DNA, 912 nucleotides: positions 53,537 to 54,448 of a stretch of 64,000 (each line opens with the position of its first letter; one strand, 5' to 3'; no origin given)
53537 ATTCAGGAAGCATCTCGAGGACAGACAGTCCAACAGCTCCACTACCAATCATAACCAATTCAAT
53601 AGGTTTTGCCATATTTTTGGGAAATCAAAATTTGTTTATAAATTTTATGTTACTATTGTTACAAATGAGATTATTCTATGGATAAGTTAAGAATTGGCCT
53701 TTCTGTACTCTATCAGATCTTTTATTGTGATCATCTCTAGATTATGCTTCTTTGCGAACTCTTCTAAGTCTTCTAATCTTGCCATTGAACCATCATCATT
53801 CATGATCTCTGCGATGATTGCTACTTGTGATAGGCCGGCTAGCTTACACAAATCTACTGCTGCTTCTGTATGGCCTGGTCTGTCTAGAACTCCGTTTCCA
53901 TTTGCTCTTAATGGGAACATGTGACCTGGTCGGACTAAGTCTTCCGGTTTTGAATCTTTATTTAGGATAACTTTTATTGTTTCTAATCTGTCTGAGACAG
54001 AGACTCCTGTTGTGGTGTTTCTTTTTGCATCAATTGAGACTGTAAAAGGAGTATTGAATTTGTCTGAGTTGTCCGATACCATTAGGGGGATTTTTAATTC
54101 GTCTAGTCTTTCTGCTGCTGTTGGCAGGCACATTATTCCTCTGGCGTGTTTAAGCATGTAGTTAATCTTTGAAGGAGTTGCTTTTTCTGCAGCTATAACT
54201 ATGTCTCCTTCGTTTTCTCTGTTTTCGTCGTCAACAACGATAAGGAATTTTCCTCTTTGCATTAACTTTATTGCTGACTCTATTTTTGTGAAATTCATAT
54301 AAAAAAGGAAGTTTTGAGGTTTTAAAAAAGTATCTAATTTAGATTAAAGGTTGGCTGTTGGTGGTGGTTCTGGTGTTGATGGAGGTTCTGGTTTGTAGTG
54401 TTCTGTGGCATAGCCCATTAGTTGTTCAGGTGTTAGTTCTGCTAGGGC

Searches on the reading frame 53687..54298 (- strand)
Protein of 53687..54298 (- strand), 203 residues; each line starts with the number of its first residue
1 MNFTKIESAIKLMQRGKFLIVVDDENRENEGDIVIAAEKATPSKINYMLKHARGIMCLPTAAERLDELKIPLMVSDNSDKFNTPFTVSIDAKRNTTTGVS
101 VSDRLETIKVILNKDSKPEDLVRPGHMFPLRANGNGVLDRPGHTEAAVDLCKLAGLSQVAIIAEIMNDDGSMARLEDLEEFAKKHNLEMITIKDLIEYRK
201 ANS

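Call 29: search_protein_families(library=pfam, proteins=[window:53687-54298:-], max_evalue=0.001)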
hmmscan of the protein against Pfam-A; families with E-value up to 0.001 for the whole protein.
window:53687-54298:- (203 aa): 1 family
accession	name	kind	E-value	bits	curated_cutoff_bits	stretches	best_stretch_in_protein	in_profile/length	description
PF00926.24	DHBP_synthase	-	6.5e-84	280.6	26.4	1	7-198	1-191/191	3,4-dihydroxy-2-butanone 4-phosphate synthase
